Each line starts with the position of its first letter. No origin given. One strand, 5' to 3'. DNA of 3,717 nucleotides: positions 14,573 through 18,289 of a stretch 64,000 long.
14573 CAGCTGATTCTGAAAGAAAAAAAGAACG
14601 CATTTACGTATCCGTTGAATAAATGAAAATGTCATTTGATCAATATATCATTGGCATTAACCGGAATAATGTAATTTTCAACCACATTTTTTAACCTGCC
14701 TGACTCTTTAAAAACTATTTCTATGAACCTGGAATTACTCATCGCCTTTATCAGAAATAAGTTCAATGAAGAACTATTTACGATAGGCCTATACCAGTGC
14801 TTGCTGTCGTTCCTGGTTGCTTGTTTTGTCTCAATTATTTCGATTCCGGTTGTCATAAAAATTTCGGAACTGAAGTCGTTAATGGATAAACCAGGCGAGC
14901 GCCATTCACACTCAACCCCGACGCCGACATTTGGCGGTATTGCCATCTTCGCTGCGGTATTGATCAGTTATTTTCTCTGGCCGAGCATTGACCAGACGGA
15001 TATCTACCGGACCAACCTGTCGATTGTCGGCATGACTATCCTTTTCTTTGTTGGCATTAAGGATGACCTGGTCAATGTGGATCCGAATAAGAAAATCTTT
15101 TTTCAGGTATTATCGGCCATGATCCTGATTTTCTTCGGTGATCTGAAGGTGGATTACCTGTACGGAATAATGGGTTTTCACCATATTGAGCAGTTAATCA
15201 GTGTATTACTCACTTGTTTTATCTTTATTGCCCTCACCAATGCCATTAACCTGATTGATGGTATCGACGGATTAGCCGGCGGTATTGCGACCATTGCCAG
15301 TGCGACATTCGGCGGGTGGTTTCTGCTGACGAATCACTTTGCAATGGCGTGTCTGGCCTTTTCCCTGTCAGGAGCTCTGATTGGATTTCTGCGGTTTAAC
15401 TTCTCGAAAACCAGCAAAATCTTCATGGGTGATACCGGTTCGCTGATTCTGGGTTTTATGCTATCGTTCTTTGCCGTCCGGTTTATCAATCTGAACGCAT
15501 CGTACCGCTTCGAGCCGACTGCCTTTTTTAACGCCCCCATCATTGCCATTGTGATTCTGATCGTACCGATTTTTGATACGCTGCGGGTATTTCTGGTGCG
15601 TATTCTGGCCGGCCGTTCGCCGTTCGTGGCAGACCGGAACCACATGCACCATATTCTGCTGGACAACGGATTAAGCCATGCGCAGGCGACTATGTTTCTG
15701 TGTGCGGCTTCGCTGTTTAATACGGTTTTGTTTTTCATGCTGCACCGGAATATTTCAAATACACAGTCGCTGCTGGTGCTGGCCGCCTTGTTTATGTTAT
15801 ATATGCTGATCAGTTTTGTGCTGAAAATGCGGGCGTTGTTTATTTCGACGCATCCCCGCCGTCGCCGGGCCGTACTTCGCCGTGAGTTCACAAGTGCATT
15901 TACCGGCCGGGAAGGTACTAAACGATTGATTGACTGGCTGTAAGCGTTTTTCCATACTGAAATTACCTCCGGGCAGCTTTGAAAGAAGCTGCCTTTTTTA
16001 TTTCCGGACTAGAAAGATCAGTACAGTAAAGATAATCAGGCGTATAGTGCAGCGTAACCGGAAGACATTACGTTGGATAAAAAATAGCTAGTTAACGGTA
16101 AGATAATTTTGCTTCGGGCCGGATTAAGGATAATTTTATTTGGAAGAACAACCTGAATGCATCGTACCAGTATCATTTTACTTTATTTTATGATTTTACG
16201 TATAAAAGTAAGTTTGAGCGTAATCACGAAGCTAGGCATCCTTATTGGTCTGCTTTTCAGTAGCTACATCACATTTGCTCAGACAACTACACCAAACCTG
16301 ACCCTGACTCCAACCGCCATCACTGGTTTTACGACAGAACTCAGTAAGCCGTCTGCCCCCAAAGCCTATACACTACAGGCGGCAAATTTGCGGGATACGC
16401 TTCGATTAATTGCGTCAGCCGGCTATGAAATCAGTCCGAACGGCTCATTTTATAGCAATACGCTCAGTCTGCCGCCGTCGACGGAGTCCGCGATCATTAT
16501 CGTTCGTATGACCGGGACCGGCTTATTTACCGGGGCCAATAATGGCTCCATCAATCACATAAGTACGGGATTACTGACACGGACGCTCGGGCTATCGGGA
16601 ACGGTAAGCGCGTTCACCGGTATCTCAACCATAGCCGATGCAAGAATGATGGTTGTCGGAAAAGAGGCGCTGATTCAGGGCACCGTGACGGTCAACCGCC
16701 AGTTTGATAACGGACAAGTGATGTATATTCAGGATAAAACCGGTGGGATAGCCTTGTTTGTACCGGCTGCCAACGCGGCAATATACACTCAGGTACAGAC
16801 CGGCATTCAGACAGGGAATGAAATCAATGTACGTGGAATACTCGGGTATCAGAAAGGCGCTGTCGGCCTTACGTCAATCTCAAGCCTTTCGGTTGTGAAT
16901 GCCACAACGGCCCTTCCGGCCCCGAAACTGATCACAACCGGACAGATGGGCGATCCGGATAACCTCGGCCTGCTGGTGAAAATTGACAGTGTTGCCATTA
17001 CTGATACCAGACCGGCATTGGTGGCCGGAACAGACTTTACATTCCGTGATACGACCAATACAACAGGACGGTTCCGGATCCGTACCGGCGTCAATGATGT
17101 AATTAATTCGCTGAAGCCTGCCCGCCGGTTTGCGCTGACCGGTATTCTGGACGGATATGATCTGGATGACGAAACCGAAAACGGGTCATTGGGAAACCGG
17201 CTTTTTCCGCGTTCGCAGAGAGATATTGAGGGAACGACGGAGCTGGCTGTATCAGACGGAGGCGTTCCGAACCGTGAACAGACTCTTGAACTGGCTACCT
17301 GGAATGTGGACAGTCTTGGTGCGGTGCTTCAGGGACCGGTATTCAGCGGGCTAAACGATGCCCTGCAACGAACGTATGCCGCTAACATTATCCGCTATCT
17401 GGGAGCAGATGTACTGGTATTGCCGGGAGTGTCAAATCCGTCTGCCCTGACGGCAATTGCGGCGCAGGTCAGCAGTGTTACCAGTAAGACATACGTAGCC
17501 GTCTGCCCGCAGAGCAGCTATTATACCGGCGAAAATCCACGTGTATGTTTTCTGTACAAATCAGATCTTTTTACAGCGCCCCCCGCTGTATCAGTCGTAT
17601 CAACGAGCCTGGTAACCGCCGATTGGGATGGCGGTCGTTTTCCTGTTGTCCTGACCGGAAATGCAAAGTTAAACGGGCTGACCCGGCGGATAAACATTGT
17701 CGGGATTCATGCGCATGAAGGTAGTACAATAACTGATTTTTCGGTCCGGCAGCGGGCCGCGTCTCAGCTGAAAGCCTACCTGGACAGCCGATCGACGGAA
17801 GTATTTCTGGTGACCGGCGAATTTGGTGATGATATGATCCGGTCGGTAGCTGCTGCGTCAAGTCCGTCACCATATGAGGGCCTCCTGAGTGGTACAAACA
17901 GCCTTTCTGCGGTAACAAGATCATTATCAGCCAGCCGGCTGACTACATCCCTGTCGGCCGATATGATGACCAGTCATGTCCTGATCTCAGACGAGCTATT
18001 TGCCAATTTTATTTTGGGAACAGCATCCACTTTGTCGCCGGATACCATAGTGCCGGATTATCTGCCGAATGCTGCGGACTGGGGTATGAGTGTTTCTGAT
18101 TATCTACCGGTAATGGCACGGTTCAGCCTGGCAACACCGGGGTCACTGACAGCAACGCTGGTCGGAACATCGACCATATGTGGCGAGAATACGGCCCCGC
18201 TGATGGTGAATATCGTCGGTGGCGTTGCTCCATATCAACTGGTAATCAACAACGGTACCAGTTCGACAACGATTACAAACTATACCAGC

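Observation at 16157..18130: T9SS-secreted pseudo-nuclease: EEP domain with a dismantled active site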

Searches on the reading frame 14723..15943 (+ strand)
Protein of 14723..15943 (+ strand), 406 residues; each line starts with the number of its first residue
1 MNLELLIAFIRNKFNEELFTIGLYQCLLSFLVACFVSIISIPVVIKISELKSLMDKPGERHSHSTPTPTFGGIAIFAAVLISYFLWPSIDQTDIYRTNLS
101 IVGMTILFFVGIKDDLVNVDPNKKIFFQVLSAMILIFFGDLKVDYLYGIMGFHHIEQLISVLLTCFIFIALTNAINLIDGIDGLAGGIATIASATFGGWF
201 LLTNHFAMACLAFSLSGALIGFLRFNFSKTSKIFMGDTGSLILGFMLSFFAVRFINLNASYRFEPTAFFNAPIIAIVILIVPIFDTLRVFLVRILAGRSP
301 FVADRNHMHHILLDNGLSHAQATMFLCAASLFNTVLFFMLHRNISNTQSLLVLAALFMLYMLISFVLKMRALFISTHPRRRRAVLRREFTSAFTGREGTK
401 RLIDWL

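Call 15: search_protein_families(library=pfam, proteins=[window:14723-15943:+], max_evalue=0.001)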
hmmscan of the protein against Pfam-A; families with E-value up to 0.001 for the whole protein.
window:14723-15943:+ (406 aa): 1 family
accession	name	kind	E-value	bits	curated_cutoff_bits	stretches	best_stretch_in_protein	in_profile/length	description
PF00953.26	Glycos_transf_4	-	8.6e-37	127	27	1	101-253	5-158/160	Glycosyl transferase family 4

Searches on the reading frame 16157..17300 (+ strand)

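Call 47: search_protein_families(library=pfam, proteins=[window:16157-17300:+], max_evalue=0.01)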
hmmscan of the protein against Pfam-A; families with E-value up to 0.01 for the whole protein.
window:16157-17300:+ (381 aa): 1 family
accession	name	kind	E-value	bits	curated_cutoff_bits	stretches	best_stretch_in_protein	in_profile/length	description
PF18942.5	DUF5689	-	5.4e-05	23.6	28.6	1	167-334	22-203/217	Family of unknown function (DUF5689)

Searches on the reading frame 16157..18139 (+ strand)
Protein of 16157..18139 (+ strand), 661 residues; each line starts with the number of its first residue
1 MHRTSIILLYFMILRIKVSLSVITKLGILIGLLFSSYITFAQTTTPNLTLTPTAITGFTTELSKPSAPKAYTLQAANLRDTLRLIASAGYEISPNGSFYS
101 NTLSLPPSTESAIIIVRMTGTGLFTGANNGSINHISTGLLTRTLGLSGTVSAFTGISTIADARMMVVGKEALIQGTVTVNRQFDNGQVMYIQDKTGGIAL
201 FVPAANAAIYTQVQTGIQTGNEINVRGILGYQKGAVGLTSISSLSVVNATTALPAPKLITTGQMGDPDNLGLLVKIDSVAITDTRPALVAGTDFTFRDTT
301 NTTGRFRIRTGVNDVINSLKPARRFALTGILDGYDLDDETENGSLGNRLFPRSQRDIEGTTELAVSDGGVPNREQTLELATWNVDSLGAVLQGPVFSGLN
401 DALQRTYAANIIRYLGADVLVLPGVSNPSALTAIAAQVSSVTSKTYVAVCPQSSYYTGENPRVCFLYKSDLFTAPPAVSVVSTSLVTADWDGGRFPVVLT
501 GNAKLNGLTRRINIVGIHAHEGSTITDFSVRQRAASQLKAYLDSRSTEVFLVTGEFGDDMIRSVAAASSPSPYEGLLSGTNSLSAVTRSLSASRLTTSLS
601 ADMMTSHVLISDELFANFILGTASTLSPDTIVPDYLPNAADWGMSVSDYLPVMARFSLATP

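Call 6: search_solved_structures(query=window:16157-18136:+, max_evalue=10, show_alignments=3)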
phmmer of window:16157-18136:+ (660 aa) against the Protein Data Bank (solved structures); distinct sequences matched with E-value up to 10: 3.
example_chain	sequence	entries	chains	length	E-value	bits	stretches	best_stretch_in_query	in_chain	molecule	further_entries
8vzk_A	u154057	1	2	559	0.55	12.1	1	389-447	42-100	Oxalyl-CoA decarboxylase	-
4rbu_A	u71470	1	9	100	0.65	11.9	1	141-199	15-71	Propanediol utilization protein PduA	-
8yho_A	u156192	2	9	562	0.81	11.6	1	323-396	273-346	DUF87 domain-containing protein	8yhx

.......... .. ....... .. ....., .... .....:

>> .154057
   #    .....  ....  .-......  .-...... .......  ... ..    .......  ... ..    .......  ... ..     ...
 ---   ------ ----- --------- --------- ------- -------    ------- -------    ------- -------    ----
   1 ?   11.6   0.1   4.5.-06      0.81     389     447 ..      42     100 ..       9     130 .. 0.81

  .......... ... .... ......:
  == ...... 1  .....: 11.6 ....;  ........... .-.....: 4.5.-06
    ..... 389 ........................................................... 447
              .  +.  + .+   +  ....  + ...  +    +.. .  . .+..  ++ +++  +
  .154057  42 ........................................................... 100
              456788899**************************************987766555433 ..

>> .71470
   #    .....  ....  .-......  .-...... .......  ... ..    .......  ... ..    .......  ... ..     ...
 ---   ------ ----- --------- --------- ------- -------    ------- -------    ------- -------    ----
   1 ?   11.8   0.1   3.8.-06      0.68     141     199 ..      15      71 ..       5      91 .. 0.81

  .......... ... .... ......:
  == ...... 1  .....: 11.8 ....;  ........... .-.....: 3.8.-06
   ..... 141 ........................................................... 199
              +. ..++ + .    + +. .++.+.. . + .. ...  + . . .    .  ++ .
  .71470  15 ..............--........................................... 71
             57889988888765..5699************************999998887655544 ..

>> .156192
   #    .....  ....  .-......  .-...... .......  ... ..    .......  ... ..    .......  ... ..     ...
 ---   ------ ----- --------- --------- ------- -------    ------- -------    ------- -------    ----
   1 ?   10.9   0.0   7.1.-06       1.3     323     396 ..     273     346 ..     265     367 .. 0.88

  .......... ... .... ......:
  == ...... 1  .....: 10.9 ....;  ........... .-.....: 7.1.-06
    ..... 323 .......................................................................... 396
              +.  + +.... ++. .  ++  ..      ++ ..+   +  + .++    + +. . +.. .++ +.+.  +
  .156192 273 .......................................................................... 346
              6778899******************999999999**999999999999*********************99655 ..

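Call 79: search_protein_families(library=ncbifam, proteins=[window:16157-18139:+], max_evalue=0.01)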
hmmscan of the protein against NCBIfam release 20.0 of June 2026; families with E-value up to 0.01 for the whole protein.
window:16157-18139:+ (661 aa): 1 family
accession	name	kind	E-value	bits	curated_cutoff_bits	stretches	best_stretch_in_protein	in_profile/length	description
NF033681.1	ExeM_NucH_DNase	subfamily_domain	0.0029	16.6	300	0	173-257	1-86/546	ExeM/NucH family extracellular endonuclease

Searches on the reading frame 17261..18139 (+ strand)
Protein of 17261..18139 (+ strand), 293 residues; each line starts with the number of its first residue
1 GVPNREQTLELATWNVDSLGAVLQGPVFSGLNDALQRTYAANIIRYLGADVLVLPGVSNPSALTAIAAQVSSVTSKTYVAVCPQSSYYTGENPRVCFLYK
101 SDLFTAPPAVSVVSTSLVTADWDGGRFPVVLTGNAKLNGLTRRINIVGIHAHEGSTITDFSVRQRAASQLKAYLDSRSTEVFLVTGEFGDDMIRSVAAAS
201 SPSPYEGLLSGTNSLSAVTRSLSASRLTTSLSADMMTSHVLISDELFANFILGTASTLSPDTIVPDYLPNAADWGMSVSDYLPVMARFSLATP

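Call 22: search_protein_representatives(alignment_id=A1)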
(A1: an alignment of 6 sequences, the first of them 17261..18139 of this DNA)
Query: 6 sequences, 292 profile positions. Proteins with E-value up to 0.001 (for the whole library): 1689; up to 1e-10: 1061; up to 1e-30: 618. The best 150 are listed.
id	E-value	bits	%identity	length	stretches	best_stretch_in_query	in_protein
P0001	1.7e-142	490.3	-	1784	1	1-292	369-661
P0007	1.9e-107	375.4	-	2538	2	3-289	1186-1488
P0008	2.0e-94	332.6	-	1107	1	1-291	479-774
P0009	4.0e-91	321.7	-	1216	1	1-289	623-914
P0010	1.1e-90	320.2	-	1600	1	1-291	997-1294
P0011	1.9e-86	306.4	-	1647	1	1-289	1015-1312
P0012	4.3e-86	305.2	-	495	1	5-291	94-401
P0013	3.5e-84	299.0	-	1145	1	2-291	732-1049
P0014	7.2e-82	291.4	-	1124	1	1-292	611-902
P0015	1.7e-81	290.1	-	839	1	1-291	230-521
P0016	2.4e-81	289.7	-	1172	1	1-289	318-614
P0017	3.6e-80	285.8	-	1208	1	1-291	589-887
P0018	3.8e-80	285.7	-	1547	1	2-289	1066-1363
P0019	7.0e-80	284.9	-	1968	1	1-291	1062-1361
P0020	1.8e-79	283.5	-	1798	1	1-289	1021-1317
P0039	1.6e-71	257.4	-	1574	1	1-290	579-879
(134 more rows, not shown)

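Call 32: find_homologous_proteins(query=A1, max_evalue=1e-10)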
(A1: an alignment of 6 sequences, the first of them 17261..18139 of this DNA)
Query A1 (6 sequences) (293 aa, profile of the alignment): 124 proteins with E <= 1e-10 among 8000 candidates; the best 120 are listed.
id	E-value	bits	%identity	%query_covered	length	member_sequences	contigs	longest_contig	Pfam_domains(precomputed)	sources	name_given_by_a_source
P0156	8.1e-85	303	25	96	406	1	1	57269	PF03372.30,PF19580.6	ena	-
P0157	2.5e-82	295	25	90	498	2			PF18962.8,PF03372.30,PF19580.6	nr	nr:T9SS type A sorting domain-containing protein [Chitinophagaceae bacterium]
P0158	3.7e-81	291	29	98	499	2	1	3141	PF18962.8,PF03372.30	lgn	-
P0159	2.3e-79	285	24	98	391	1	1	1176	PF03372.30,PF19580.6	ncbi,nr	ncbi:MAG TPA: endonuclease/exonuclease/phosphatase family protein, partial [Chitinophagaceae bacteri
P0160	4.5e-79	284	27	98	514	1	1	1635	PF18962.8,PF03372.30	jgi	jgi:hypothetical protein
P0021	6.2e-79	283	25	98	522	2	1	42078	PF18962.8,PF03372.30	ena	-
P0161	1.0e-77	279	24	98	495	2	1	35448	PF02494.23,PF03372.30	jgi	jgi:hypothetical protein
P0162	1.2e-75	273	25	97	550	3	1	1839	PF18962.8,PF03372.30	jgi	jgi:endonuclease/exonuclease/phosphatase family metal-dependent hydrolase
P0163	2.2e-70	255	26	99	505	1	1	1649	PF18962.8,PF03372.30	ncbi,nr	ncbi:MAG: T9SS type A sorting domain-containing protein [Pedobacter sp.]|nr:MAG: T9SS type A sorting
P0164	2.0e-66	242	25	97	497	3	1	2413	PF18962.8,PF03372.30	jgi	jgi:endonuclease/exonuclease/phosphatase (EEP) superfamily protein YafD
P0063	2.5e-66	242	28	94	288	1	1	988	PF03372.30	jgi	jgi:hypothetical protein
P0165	4.0e-64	235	29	89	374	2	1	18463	PF18962.8,PF03372.30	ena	-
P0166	5.2e-63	231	25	99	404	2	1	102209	PF18962.8,PF19580.6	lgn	-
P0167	5.6e-63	231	25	98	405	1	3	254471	PF18962.8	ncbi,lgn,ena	-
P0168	6.8e-63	231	26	97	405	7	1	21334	PF18962.8,PF19580.6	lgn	-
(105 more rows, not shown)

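Call 35: search_solved_structures(query=A2, max_evalue=0.01, show_alignments=2)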
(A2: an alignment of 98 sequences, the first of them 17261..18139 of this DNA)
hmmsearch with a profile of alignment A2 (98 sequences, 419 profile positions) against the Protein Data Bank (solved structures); distinct sequences matched with E-value up to 0.01: 8.
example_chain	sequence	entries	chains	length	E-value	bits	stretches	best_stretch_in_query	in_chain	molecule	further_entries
7kiu_A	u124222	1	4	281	3.6e-06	29.1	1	32-318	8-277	Deoxyribonuclease gamma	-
9whd_A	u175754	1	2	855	0.00017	23.5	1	336-417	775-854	GH167 glycoside hydrolase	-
9fju_E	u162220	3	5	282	0.00037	22.4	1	43-317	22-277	Deoxyribonuclease-1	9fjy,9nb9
1dnk_A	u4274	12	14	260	0.0011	20.9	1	44-317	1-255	PROTEIN (DEOXYRIBONUCLEASE I (DNASE I) (E.C.3.1.21.1)) | Deoxyribonuclease-1 | DEOXYRIBONUCLEASE I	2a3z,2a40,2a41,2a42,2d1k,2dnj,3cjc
8glk_D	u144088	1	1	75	0.0011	20.9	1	340-417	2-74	Endonuclease I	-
1atn_D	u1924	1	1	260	0.0017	20.2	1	44-317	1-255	DEOXYRIBONUCLEASE I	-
7pzj_A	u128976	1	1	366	0.0022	19.9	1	332-411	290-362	Lipase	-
5jvk_A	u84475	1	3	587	0.0074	18.1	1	335-417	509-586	Uncharacterized protein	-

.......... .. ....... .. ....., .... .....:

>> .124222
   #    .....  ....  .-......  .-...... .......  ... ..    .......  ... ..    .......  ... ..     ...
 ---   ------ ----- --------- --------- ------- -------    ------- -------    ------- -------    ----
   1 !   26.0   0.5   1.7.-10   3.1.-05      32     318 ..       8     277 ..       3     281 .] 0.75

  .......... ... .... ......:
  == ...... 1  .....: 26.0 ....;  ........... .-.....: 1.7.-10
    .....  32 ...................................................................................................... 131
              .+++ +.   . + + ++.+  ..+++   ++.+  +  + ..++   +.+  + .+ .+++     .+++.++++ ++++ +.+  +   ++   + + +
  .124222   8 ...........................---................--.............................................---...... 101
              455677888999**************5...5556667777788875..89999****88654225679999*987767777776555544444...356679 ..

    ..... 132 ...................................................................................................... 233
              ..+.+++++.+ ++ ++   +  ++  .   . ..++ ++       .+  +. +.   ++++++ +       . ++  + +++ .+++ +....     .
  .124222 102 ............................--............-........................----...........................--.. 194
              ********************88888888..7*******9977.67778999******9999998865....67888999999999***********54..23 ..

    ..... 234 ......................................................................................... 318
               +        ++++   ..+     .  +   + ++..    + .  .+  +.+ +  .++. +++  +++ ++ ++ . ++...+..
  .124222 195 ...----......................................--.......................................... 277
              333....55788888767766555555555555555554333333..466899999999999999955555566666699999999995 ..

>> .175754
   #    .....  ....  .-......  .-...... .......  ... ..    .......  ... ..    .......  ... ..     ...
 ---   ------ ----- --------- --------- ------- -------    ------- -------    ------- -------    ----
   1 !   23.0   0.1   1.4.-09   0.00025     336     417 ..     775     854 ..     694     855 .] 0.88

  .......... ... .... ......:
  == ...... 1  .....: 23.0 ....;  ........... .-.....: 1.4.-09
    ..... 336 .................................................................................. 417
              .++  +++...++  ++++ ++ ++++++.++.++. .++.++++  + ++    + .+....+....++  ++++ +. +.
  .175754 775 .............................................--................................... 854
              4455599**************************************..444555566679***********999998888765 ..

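Call 41: predict_structure(alignment_id=A2)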
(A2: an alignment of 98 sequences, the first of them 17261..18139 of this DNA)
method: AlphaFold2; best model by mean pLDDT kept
length: 293 residues; sequences in the alignment: 98
mean_pLDDT: 92.0   pTM: 0.92
mean pLDDT of the five models: 92.0, 90.9, 90.7, 90.5, 89.9
residues with pLDDT >= 90: 215; 70-90: 73; 50-70: 5; < 50: 0
segments of 3 or more residues with pLDDT < 50: none
pLDDT, mean of each block of 10 residues (from residue 1): 85 94 74 87 95 96 97 97 88 94 98 90 93 95 97 94 97 95 97 88 96 96 95 93 94 93 77 86 95 70
secondary structure, 60 per line:
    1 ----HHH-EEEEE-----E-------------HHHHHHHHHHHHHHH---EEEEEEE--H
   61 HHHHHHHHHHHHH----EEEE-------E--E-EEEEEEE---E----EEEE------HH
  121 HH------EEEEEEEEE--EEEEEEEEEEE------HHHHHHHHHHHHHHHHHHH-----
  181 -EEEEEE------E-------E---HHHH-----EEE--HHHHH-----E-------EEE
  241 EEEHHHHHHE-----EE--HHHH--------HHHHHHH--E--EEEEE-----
elements in order: E9-13 H33-47 E51-57 H60-73 E78-81 E94-100 E109-112 H119-122 E129-137 E140-150 H157-175 E182-187 H206-209 E215-217 H220-224 E238-243 H244-249 H260-263 H272-278 E284-288

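Call 44: fold_search(model_id=the predicted structure, library=pdb)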
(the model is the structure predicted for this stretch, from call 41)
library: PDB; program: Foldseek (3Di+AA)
matches with E <= 10: 861; with E <= 0.001: 234
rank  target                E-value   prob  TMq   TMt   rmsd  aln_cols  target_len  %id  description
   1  9yxy_A                1.3e-13  1.00  0.60  0.66   5.2       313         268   15  Crystal structure of EEPD1 EEP domain dimer at pH 5.5 (released 2026-03-18)
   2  2dnj_A                1.4e-13  1.00  0.65  0.74   4.8       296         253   16  DNASE I-INDUCED DNA CONFORMATION. 2 ANGSTROMS STRUCTURE OF A DNASE I-OCTAMER COMPLEX (released 1994-01-31)
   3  6nf0                  2.0e-13  1.00  0.60  0.59   6.0       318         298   15  Nocturnin with bound NADPH substrate (released 2019-05-01)
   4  6bt1                  2.1e-13  1.00  0.60  0.60   6.1       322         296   15  Structure of the human Nocturnin catalytic domain (released 2018-05-16)
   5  2a3z_B                3.8e-13  1.00  0.69  0.76   4.1       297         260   15  Ternary complex of the WH2 domain of WASP with Actin-DNAse I (released 2005-11-01)
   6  1dnk_A                4.6e-13  1.00  0.65  0.75   4.8       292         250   16  THE X-RAY STRUCTURE OF THE DNASE I-D(GGTATACC)2 COMPLEX AT 2.3 ANGSTROMS RESOLUTION (released 1994-01-31)
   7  6bt2_A                4.6e-13  1.00  0.59  0.64   5.5       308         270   13  Structure of the human Nocturnin catalytic domain with bound sulfate anion (released 2018-05-16)
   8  9yxy_B                4.9e-13  1.00  0.64  0.71   4.7       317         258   15  Crystal structure of EEPD1 EEP domain dimer at pH 5.5 (released 2026-03-18)
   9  9ysf                  9.2e-13  1.00  0.62  0.69   5.2       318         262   14  Crystal structure of EEPD1 EEP domain dimer with Mg(II) (released 2026-03-18)
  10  4awn_A                1.0e-12  1.00  0.68  0.75   4.4       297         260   15  Structure of recombinant human DNase I (rhDNaseI) in complex with Magnesium and Phosphate. (released 2013-01-09)
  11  6mal                  1.2e-12  1.00  0.61  0.59   5.9       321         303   16  Structure of human Nocturnin C-terminal domain (released 2018-09-05)
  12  1atn_D                1.3e-12  1.00  0.64  0.72   5.1       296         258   15  Atomic structure of the actin:DNASE I complex (released 1992-07-15)
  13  3mpr_C                1.5e-12  1.00  0.57  0.59   7.0       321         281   12  Crystal Structure of endonuclease/exonuclease/phosphatase family protein from Bacteroides thetaiotaomicron, Northeast  (released 2010-05-26)
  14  9nb9_E                1.6e-12  1.00  0.66  0.74   4.6       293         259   13  Viral protein DP71L in complex with phosphorylated eIF2alpha (NTD) and protein phosphatase 1A (D64A), stabilized by G- (released 2025-07-09)
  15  3mpr_B                1.7e-12  1.00  0.55  0.59   7.4       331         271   11  Crystal Structure of endonuclease/exonuclease/phosphatase family protein from Bacteroides thetaiotaomicron, Northeast  (released 2010-05-26)
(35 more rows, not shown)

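Call 79: search_protein_families(library=ncbifam, proteins=[P0039], max_evalue=0.01)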
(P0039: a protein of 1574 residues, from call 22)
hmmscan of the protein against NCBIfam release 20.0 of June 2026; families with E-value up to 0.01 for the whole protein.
P0039 (1574 aa): 1 family
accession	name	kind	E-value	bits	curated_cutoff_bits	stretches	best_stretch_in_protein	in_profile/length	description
TIGR04183.1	Por_Secre_tail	domain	1.3e-09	37.9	23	1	1496-1570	2-70/72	T9SS type A sorting domain-containing protein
